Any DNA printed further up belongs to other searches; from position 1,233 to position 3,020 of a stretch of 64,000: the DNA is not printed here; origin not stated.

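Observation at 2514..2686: In-frame 60-bp tandem triplication inside the catalytic head of the CCA-adding enzyme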

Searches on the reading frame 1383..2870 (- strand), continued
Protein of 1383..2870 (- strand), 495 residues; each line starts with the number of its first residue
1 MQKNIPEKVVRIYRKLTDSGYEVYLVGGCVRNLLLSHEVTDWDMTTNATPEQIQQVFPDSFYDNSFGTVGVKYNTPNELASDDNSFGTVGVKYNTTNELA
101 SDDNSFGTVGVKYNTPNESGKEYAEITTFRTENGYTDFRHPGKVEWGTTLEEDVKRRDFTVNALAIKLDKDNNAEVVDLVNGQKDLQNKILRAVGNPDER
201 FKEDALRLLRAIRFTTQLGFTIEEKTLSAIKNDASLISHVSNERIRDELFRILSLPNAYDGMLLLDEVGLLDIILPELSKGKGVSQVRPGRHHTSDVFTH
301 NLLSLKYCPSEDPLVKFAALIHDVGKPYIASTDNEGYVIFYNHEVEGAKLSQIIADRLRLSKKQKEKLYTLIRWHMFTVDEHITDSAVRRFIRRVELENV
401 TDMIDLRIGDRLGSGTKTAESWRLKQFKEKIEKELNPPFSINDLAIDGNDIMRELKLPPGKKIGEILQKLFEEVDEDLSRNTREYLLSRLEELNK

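Call 21: find_encoding_contigs(protein=P0001, flank=3000, max_places=3)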
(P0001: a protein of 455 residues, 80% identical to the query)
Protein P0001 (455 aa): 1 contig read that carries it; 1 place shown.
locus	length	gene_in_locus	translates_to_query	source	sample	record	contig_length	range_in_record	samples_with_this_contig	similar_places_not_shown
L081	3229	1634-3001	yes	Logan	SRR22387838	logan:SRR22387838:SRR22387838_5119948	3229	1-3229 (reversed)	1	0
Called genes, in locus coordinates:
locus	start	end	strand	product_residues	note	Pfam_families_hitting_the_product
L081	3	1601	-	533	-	?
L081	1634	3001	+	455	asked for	PF01743:PolyA_pol, PF12627:PolyA_pol_RNAbd, PF01966:HD (weak), PF13735:tRNA_NucTran2_2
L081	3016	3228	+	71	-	?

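Call 22: find_encoding_contigs(protein=P0006, flank=3000, max_places=3)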
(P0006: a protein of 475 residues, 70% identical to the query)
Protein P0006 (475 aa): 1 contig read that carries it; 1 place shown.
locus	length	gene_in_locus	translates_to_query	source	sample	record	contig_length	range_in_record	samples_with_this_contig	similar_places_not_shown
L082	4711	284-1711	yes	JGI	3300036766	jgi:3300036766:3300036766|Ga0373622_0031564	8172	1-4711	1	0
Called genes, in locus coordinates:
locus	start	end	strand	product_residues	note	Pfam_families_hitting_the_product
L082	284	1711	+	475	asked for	PF01743:PolyA_pol, PF12627:PolyA_pol_RNAbd, PF01966:HD, PF13735:tRNA_NucTran2_2 (weak)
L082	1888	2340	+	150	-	PF01371:Trp_repressor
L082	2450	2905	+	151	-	PF09424:YqeY, PF02637:GatB_Yqey (weak)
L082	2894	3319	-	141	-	PF00293:NUDIX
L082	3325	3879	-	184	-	-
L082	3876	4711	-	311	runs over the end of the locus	PF02355:SecD_SecF_C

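Call 25: find_related_loci(query=window:1383-2870:-, collection=metagenome_contigs, flank=1500)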
Query window:1383-2870:- (495 aa) in metagenome_contigs; peptide patterns used: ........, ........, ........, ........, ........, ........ (x = any residue, [..] = any of these).
338 stretches matched a pattern; 211 encode a relative of the query (tblastn E <= 1e-3); the best 80 are kept; 80 distinct loci.
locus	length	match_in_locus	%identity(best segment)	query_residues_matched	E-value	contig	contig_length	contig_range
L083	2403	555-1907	67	5-495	0e+0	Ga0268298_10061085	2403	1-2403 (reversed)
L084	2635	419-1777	67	1-493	0e+0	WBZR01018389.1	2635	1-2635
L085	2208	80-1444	67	1-495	0e+0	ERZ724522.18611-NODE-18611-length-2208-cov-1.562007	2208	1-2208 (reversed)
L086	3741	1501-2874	66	1-494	0e+0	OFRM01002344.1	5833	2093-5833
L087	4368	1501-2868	66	1-495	0e+0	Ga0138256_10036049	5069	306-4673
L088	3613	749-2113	62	1-495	0e+0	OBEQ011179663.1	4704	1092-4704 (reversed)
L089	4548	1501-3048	58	1-493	0e+0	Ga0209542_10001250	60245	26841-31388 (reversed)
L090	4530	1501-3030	59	1-493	0e+0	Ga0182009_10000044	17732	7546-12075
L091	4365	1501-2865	59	1-495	0e+0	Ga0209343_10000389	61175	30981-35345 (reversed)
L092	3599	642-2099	57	1-493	0e+0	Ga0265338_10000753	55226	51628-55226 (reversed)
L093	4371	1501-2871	59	1-495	0e+0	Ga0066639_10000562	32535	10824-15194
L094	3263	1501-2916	58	1-493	0e+0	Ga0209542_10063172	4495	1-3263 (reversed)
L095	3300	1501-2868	60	1-493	0e+0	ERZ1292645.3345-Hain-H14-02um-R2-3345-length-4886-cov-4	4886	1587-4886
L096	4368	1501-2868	60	5-493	0e+0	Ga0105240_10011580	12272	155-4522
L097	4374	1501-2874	60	3-493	0e+0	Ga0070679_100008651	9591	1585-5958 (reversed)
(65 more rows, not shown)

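Call 27: predict_structure(alignment_id=A1)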
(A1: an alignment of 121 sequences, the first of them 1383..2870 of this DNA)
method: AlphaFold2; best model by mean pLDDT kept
length: 495 residues; sequences in the alignment: 121
mean_pLDDT: 87.5   pTM: 0.83
mean pLDDT of the five models: 87.5, 86.9, 86.6, 85.5, 85.0
residues with pLDDT >= 90: 368; 70-90: 70; 50-70: 13; < 50: 44
segments of 3 or more residues with pLDDT < 50: 77-119
pLDDT, mean of each block of 10 residues (from residue 1): 81 96 96 92 96 96 90 65 30 27 27 32 93 94 94 96 95 94 97 97 97 97 98 98 98 97 98 98 81 80 97 98 96 88 95 98 98 88 85 91 95 81 90 86 94 93 94 93 95 84
secondary structure, 60 per line:
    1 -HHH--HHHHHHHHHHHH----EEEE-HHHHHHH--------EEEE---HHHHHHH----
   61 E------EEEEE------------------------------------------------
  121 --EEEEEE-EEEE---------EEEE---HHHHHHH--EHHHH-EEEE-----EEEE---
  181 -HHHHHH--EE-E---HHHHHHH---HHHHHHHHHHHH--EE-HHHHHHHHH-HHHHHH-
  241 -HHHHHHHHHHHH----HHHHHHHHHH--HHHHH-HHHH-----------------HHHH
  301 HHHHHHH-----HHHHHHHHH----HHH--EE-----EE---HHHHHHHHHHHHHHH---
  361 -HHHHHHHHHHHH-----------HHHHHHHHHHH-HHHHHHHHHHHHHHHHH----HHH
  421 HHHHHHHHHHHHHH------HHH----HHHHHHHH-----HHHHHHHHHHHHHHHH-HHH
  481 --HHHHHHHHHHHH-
elements in order: H7-18 E23-26 H28-34 E43-46 H50-56 E68-72 E123-128 E130-133 E143-146 H150-156 H160-163 E165-168 E174-177 H182-187 H197-203 H207-218 H224-232 H234-239 H242-253 H258-267 H270-274 H276-279 H297-307 H313-321 H343-357 H362-373 H385-395 H397-413 H418-434 H448-455 H461-476 H483-494
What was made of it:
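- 2625..2684 (-): Unit 1 (residues 63-82, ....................). It is joined to the native upstream sequence FPDSFY and is inferred to supply the working beta-turn and strand. AlphaFold places residues 68-72 in the sheet (call 27), but that placement is biased by the alignment.
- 2565..2624 (-): Unit 2 (residues 83-102, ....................). This is the internal extra copy, flanked by linkers on both sides, and it carries the only amino-acid difference (Thr). Residues 77-119 have pLDDT below 50 (call 27).
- Only residues 77-119 fall below 50 (call 27).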

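Call 31: fold_search(model_id=the predicted structure, library=pdb)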
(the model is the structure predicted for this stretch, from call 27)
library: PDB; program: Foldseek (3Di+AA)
matches with E <= 10: 317; with E <= 0.001: 46
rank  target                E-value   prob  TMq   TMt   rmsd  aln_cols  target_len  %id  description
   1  6qy6                  4.5e-19  1.00  0.60  0.77   5.2       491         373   24  Crystal structure of the CCA-adding enzyme of a psychrophilic organism (released 2020-03-25)
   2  6qxn                  8.0e-19  1.00  0.61  0.77   5.2       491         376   25  Crystal structure of the CCA-adding enzyme of a psychrophilic organism in complex with CTP (released 2020-03-25)
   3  6q52                  1.5e-18  1.00  0.59  0.77   6.6       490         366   24  Structure of a psychrophilic CCA-adding enzyme in complex with CMPcPP at room temperature in ChipX microfluidic device (released 2019-05-01)
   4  7otr                  2.8e-18  1.00  0.59  0.75   6.5       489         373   24  Crystal structure of a psychrophilic CCA-adding enzyme determined by SAD phasing (released 2021-11-03)
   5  1miv_A                8.1e-18  1.00  0.58  0.71   8.2       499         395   24  Crystal structure of Bacillus stearothermophilus CCA-adding enzyme (released 2002-12-13)
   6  7oqx                  8.9e-18  1.00  0.60  0.77   5.1       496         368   24  Crystal structure of a psychrophilic CCA-adding enzyme in complex with CMPcPP (released 2021-11-03)
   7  3wfp_B                9.4e-17  1.00  0.60  0.65   6.4       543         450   19  tRNA processing enzyme (apo form 2) (released 2014-01-01)
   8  3wfr_H                2.5e-16  1.00  0.63  0.67   5.6       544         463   19  tRNA processing enzyme complex 2 (released 2014-01-01)
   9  4x4w_A                3.1e-16  1.00  0.64  0.78   4.5       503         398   20  Crystal structure of the full-length human mitochondrial CCA-adding enzyme (released 2015-02-11)
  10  3wfp_A                3.2e-16  1.00  0.66  0.72   5.2       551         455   19  tRNA processing enzyme (apo form 2) (released 2014-01-01)
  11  3wfo_A                3.8e-16  1.00  0.56  0.64   5.9       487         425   21  tRNA processing enzyme (apo form 1) (released 2014-01-01)
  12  3wfp_C                4.5e-16  1.00  0.56  0.65   6.1       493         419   21  tRNA processing enzyme (apo form 2) (released 2014-01-01)
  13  3wfr_F                4.9e-16  1.00  0.58  0.64   5.9       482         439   21  tRNA processing enzyme complex 2 (released 2014-01-01)
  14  3wfo_C                5.9e-16  1.00  0.58  0.66   6.1       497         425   20  tRNA processing enzyme (apo form 1) (released 2014-01-01)
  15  3wfp_E                6.2e-16  1.00  0.59  0.69   5.8       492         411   21  tRNA processing enzyme (apo form 2) (released 2014-01-01)
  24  4x4w_B                4.6e-15  1.00  0.62  0.76   5.7       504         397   21  Crystal structure of the full-length human mitochondrial CCA-adding enzyme (released 2015-02-11)
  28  3h37_A                7.5e-14  1.00  0.55  0.64   7.3       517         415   17  The structure of CCA-adding enzyme apo form I (released 2009-10-13)
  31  3h37_B                1.1e-13  1.00  0.55  0.63   7.9       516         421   18  The structure of CCA-adding enzyme apo form I (released 2009-10-13)
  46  1ou5_A                4.3e-10  1.00  0.52  0.73   5.1       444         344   18  Crystal structure of human CCA-adding enzyme (released 2003-05-06)
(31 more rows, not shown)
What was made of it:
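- Foldseek matches solved CCA-adding enzymes (call 31).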

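Call 34: search_solved_structures(query=window:1383-2870:-, show_alignments=2, max_evalue=1e-10)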
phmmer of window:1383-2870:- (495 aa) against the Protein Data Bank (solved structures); distinct sequences matched with E-value up to 1e-10: 19.
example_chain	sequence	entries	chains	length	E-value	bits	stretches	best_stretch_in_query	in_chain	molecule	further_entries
6ibp_A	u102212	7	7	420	2.2e-45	158.4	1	122-268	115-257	CCA-adding enzyme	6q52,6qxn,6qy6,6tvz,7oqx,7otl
7otr_A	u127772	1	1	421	2.2e-45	158.4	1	122-268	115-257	CCA-adding protein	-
1miv_A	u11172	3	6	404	5.3e-44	153.8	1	118-279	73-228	tRNA CCA-adding enzyme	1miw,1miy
3aqm_A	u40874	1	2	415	2.2e-33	118.8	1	149-279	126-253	Poly(A) polymerase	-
3aqk_A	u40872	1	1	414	1.1e-32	116.5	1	149-279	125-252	Poly(A) polymerase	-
3aql_A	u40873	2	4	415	1.1e-32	116.5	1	149-279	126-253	Poly(A) polymerase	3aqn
3wfo_A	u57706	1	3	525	3.3e-29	105.1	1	148-327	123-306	Poly A polymerase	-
3wfp_A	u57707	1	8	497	1.7e-26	96.1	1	148-326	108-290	Poly A polymerase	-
3wfq_E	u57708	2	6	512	1.8e-26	96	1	148-327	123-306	Poly A polymerase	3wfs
3wfr_E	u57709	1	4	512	1.9e-26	95.9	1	148-313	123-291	Poly A polymerase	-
4x4w_A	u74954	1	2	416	1.4e-21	79.9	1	121-254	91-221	CCA tRNA nucleotidyltransferase 1, mitochondrial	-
8cbm_E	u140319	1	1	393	1.4e-21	79.9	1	120-254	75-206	CCA tRNA nucleotidyltransferase 1, mitochondrial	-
1ou5_A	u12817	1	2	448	2.3e-21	79.2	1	121-253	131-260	tRNA CCA-adding enzyme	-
4wby_A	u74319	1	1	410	1.8e-17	66.3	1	120-236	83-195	Poly A polymerase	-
3h37_A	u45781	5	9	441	1e-16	63.8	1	138-264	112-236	TRNA nucleotidyl transferase-related protein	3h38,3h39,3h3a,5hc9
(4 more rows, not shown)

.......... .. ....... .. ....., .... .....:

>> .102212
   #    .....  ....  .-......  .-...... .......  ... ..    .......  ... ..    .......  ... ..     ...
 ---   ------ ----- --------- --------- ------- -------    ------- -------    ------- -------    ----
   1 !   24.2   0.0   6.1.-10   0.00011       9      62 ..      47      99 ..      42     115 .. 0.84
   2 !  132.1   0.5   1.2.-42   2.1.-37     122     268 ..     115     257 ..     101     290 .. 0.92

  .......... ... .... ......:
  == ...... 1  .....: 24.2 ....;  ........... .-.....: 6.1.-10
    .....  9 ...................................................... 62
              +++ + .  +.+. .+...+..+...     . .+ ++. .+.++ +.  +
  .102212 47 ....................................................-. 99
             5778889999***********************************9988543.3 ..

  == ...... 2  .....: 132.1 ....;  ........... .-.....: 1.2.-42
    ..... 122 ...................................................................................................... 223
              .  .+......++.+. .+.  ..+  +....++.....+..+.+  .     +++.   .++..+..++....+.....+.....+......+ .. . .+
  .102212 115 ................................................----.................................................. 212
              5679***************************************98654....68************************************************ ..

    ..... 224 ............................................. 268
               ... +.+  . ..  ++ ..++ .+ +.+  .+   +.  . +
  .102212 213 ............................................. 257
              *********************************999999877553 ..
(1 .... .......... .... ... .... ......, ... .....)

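Call 42: find_encoding_contigs(protein=P0008, flank=1000, max_places=2)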
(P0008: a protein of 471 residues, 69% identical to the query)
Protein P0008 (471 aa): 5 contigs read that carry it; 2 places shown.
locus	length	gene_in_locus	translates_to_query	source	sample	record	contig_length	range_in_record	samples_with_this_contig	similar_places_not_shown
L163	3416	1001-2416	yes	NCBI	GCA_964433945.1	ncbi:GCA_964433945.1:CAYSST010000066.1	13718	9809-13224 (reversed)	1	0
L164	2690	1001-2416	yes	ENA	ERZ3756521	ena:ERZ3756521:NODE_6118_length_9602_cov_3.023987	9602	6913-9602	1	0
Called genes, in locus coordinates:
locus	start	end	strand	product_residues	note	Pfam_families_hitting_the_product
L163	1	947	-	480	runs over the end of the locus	?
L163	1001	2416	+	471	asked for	PF01743:PolyA_pol, PF12627:PolyA_pol_RNAbd, PF01966:HD, PF13735:tRNA_NucTran2_2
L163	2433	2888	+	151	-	PF09424:YqeY, PF02637:GatB_Yqey (weak)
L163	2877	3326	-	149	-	PF00293:NUDIX, PF14815:NUDIX_4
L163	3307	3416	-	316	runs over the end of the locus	PF07549:Sec_GG (weak), PF02355:SecD_SecF_C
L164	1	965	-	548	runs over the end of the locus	PF01368:DHH, PF02272:DHHA1, PF17768:RecJ_OB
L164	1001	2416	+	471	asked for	PF01743:PolyA_pol, PF12627:PolyA_pol_RNAbd, PF01966:HD, PF13735:tRNA_NucTran2_2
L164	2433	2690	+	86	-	?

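Call 43: find_encoding_contigs(protein=P0010, flank=1000, max_places=2)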
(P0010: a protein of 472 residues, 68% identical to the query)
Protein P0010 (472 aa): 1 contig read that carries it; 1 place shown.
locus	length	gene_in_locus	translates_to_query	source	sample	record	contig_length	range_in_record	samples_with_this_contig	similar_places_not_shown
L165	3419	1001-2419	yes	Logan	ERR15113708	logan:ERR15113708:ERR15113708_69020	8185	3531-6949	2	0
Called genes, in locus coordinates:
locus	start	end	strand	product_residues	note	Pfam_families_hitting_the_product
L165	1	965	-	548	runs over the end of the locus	PF01368:DHH, PF02272:DHHA1, PF17768:RecJ_OB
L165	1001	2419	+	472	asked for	PF01743:PolyA_pol, PF12627:PolyA_pol_RNAbd, PF01966:HD, PF13735:tRNA_NucTran2_2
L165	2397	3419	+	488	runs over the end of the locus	PF09852:DUF2079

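Call 44: find_encoding_contigs(protein=P0026, flank=1000, max_places=2)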
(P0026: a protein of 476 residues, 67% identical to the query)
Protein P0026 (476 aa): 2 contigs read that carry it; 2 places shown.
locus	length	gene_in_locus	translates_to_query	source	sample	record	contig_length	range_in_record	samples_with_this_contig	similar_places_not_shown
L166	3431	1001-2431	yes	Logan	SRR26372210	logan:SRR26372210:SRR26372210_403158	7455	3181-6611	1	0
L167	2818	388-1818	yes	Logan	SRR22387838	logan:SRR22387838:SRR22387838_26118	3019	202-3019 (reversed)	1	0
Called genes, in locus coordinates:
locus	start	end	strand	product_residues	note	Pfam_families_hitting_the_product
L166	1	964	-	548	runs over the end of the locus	PF01368:DHH, PF02272:DHHA1, PF17768:RecJ_OB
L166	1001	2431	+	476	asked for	PF01743:PolyA_pol, PF12627:PolyA_pol_RNAbd, PF01966:HD, PF13735:tRNA_NucTran2_2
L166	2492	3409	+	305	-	PF00005:ABC_tran, PF13304:AAA_21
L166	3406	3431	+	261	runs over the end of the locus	PF01061:ABC2_membrane, PF12698:ABC2_membrane_3 (weak)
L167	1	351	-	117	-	?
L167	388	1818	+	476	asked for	PF01743:PolyA_pol, PF12627:PolyA_pol_RNAbd, PF01966:HD, PF13735:tRNA_NucTran2_2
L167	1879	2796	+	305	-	PF00005:ABC_tran, PF13304:AAA_21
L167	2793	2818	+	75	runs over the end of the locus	?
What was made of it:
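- Two-copy relatives were assembled independently in several samples: P0008 on 5 contigs and P0026 in 2 runs (calls 42, 44).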

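Call 45: find_encoding_contigs(protein=P0061, flank=1000, max_places=2)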
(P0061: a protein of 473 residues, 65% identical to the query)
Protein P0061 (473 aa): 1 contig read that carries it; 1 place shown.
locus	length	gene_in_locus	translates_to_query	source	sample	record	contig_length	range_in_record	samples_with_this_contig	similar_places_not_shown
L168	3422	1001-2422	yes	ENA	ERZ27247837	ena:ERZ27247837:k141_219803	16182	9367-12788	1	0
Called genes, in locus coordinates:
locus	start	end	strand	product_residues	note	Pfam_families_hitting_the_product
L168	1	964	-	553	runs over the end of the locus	PF01368:DHH, PF02272:DHHA1, PF17768:RecJ_OB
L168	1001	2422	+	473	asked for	PF01743:PolyA_pol, PF12627:PolyA_pol_RNAbd, PF01966:HD, PF13735:tRNA_NucTran2_2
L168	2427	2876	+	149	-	PF09424:YqeY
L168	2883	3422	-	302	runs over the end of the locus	PF07549:Sec_GG (weak), PF02355:SecD_SecF_C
